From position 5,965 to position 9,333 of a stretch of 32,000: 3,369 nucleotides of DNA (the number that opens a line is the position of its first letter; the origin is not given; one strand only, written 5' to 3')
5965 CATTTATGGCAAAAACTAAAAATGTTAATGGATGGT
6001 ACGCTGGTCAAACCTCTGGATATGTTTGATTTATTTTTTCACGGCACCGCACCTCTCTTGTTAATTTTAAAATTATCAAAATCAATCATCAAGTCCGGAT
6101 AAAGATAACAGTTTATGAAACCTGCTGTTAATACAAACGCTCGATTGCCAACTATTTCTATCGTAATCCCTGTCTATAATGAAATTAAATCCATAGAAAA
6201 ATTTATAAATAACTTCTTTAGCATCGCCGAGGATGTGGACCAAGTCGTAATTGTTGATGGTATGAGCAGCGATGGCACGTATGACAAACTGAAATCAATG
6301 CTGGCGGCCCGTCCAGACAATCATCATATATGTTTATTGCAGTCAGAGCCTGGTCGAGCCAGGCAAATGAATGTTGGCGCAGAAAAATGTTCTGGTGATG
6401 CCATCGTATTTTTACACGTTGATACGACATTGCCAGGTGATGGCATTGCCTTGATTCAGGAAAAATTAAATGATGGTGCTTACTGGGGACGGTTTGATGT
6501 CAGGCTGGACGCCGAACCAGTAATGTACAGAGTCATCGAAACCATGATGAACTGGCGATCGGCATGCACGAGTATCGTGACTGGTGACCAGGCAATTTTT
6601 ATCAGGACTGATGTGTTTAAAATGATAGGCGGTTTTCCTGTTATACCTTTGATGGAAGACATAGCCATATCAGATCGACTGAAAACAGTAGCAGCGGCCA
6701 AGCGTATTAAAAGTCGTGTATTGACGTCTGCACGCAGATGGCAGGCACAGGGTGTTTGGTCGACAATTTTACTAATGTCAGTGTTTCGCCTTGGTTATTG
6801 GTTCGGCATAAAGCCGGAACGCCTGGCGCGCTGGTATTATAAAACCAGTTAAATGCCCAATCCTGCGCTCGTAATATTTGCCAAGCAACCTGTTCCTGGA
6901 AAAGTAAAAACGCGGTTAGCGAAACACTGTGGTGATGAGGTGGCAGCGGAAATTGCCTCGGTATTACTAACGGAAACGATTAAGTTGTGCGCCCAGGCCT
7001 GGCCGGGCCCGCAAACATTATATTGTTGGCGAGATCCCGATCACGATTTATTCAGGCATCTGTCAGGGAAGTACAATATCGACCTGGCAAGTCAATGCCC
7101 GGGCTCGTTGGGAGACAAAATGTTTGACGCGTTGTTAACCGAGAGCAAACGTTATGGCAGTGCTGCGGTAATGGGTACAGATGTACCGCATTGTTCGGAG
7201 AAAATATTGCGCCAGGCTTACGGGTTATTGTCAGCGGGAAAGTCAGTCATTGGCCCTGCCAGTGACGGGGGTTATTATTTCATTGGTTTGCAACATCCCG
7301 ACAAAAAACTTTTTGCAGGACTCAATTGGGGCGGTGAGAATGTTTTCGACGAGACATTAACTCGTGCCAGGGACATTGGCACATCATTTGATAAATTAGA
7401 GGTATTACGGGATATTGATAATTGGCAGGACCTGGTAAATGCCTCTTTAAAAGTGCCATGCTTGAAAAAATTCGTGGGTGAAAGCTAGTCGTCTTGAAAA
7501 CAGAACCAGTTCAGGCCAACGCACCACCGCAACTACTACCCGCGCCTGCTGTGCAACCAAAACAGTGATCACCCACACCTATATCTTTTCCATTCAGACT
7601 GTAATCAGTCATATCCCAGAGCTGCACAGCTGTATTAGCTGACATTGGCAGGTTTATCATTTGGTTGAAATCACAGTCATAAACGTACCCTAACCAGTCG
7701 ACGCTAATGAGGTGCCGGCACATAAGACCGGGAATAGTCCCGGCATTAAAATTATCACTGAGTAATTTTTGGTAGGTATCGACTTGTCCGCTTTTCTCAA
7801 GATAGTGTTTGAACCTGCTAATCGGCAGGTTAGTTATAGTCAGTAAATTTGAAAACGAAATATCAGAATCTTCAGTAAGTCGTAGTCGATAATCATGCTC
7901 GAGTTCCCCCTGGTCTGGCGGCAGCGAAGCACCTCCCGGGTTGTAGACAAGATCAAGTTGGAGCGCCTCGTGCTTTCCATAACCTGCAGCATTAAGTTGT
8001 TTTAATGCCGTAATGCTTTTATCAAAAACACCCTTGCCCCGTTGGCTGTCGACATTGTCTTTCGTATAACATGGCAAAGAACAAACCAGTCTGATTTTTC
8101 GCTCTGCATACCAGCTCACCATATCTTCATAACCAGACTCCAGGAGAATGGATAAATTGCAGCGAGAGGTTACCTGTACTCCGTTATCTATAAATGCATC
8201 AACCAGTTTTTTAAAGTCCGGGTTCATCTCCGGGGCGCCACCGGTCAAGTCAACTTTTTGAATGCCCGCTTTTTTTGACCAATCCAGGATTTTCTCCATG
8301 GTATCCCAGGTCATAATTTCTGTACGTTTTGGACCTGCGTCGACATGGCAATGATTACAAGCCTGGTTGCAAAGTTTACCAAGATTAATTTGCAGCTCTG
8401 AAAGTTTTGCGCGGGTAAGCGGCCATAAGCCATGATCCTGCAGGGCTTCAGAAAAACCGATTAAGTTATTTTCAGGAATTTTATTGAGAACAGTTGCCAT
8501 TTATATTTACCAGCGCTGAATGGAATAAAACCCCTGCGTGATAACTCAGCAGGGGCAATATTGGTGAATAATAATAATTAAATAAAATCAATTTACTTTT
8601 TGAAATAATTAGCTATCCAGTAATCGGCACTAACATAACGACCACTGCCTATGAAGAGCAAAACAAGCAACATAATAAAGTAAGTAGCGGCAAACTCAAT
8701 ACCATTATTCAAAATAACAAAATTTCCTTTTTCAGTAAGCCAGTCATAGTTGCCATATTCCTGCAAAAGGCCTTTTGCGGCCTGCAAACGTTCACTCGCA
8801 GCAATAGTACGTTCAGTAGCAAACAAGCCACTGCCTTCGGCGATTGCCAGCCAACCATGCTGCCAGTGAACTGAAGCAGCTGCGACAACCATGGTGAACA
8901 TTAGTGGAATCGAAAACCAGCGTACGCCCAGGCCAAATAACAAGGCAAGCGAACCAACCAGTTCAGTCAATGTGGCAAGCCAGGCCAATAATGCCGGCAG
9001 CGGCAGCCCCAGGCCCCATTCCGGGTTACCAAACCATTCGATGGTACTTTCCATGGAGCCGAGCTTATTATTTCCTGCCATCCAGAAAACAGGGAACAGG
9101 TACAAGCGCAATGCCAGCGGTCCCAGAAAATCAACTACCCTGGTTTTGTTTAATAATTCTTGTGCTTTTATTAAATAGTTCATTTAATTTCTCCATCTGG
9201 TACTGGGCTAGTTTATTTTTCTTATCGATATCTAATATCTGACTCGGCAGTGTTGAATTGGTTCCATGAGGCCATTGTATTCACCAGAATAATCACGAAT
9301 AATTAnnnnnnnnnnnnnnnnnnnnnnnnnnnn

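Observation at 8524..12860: HvfABC/bufferin-type metallophore RiPP operon extended by an FMN oxidoreductase and DoxX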

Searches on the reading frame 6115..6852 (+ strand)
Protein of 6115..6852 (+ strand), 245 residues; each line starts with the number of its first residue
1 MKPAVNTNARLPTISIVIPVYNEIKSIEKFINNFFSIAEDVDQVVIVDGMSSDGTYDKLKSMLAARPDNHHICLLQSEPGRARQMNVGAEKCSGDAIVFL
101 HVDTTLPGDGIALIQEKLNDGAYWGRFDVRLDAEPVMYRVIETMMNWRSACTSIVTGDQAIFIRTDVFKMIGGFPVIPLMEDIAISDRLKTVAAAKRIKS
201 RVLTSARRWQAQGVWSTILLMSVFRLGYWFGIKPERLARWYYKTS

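Call 42: search_protein_families(library=pfam, proteins=[window:6115-6852:+], max_evalue=0.00001)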
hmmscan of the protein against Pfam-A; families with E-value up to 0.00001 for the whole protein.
window:6115-6852:+ (245 aa): 2 families
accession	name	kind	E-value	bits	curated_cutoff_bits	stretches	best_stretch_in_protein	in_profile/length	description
PF00535.33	Glycos_transf_2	-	3.7e-18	66.5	23.3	1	15-143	1-131/168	Glycosyl transferase family 2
PF10111.15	Glyco_tranf_2_2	-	1e-08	35.4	27.3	1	15-111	1-99/276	Glycosyltransferase like family 2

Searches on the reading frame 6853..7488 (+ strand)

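Call 3: search_protein_families(library=pfam, proteins=[window:6853-7488:+], max_evalue=0.01)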
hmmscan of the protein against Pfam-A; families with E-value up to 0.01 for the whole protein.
window:6853-7488:+ (211 aa): 1 family
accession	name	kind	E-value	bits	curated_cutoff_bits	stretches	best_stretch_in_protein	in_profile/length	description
PF09837.15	DUF2064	-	6.4e-23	81.3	25.8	1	43-160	2-119/120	Uncharacterized protein conserved in bacteria (DUF2064)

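Call 4: search_protein_families(library=ncbifam, proteins=[window:6853-7488:+], max_evalue=0.01)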
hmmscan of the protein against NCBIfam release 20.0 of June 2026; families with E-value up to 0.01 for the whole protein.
window:6853-7488:+ (211 aa): 2 families
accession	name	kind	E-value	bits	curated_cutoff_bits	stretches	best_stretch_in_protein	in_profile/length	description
TIGR04282.1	glyco_like_cofC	hypoth_equivalog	5e-49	166.6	134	1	6-194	1-189/189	TIGR04282 family arsenosugar biosynthesis glycosyltransferase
TIGR03552.1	F420_cofC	equivalog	8e-05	22.4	105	1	17-198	11-188/196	2-phospho-L-lactate guanylyltransferase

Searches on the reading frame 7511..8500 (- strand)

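Call 3: search_protein_families(library=pfam, proteins=[window:7511-8500:-], max_evalue=0.01)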
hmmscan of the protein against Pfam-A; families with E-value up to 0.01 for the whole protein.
window:7511-8500:- (329 aa): 3 families
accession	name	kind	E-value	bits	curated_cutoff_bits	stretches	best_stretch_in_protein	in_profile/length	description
PF12345.13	DUF3641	-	8e-53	178.5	24.9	1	193-327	1-134/134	Protein of unknown function (DUF3641)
PF04055.27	Radical_SAM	-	8.4e-12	46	29.5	1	38-175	1-142/166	Radical SAM superfamily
PF13353.11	Fer4_12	-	0.0048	17.6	22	1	44-102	15-76/137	4Fe-4S single cluster domain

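Call 4: search_protein_families(library=ncbifam, proteins=[window:7511-8500:-], max_evalue=0.01)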
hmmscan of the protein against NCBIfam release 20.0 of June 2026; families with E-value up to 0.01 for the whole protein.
window:7511-8500:- (329 aa): 48 families (the best 25 are shown)
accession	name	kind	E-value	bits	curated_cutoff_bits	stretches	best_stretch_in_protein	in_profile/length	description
TIGR04167.1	rSAM_SeCys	equivalog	3.7e-131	436.8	300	1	28-328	2-303/303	arsenosugar biosynthesis radical SAM (seleno)protein ArsS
TIGR03962.1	mycofact_rSAM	equivalog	3.6e-14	52.7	265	1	39-175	17-150/339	mycofactocin radical SAM maturase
TIGR02668.1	moaA_archaeal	equivalog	2.6e-12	46.3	325.25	1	32-115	8-93/303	GTP 3',8-cyclase MoaA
NF001199.0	PRK00164.2-1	equivalog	3.7e-12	46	231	1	32-121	10-100/308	GTP 3',8-cyclase MoaA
NF049973.1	radical_Rv1681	equivalog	6.2e-11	41.8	380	1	44-174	82-211/326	Rv1681 family radical SAM protein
NF050035.1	rSAM_WgK_link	exception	7e-11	41.7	650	1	36-170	11-144/367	radical SAM/SPASM peptide maturase WgkB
TIGR04317.1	W_rSAM_matur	equivalog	1.3e-10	40.9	380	1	33-171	3-138/349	tungsten cofactor oxidoreductase radical SAM maturase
TIGR02666.1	moaA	equivalog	2.4e-09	36.6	284.05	1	33-103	9-83/336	GTP 3',8-cyclase MoaA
TIGR03963.1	rSAM_QueE_Clost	equivalog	9.9e-09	35.2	260.1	1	42-121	27-107/219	putative 7-carboxy-7-deazaguanine synthase QueE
TIGR04055.1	rSAM_NirJ2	equivalog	2.3e-08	33.9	500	1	39-173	5-137/326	putative heme d1 biosynthesis radical SAM protein NirJ2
TIGR04053.2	TIGR04053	equivalog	2.9e-08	33.3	395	1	41-173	15-149/366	TIGR04053 family radical SAM/SPASM domain-containing protein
TIGR04251.1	SCM_rSAM_ScmF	equivalog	4.2e-08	33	400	1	34-173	4-145/353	SynChlorMet cassette radical SAM/SPASM protein ScmF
NF033640.1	N_Twi_rSAM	subfamily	6.3e-07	28.8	170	1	30-169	107-265/398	twitch domain-containing radical SAM protein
NF045574.1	sacti_mat_StsB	exception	6.5e-07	28.5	625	1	32-173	94-232/466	StsB family radical SAM/SPASM domain sactipeptide maturase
TIGR04078.1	rSAM_yydG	equivalog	1.7e-06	27.7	300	1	36-93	3-61/309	YydG family radical SAM peptide epimerase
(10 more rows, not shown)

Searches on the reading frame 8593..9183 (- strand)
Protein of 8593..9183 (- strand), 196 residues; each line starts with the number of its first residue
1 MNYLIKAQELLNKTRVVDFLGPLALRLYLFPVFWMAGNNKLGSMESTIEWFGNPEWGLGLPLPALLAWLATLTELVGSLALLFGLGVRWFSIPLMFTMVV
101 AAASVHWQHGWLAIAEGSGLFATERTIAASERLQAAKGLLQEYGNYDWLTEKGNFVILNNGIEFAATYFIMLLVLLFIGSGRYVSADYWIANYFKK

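Call 3: search_protein_families(library=pfam, proteins=[window:8593-9183:-], max_evalue=0.01)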
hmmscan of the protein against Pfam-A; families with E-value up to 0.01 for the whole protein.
window:8593-9183:- (196 aa): 2 families
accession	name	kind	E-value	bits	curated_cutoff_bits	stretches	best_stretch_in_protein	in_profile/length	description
PF07681.17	DoxX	-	1.5e-20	74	23.6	1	22-107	2-85/85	DoxX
PF07291.16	MauE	-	0.00023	21.9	27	1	23-103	6-85/128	Methylamine utilisation protein MauE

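Call 4: search_protein_families(library=ncbifam, proteins=[window:8593-9183:-], max_evalue=0.01)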
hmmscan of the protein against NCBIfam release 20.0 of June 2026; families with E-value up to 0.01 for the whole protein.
window:8593-9183:- (196 aa): 1 family
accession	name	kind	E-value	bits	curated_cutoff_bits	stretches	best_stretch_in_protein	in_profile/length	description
NF050144.1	matur_HvfX_fam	equivalog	3.1e-70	235.6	80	1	19-190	1-164/165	HvfX family Cu-binding RiPP maturation protein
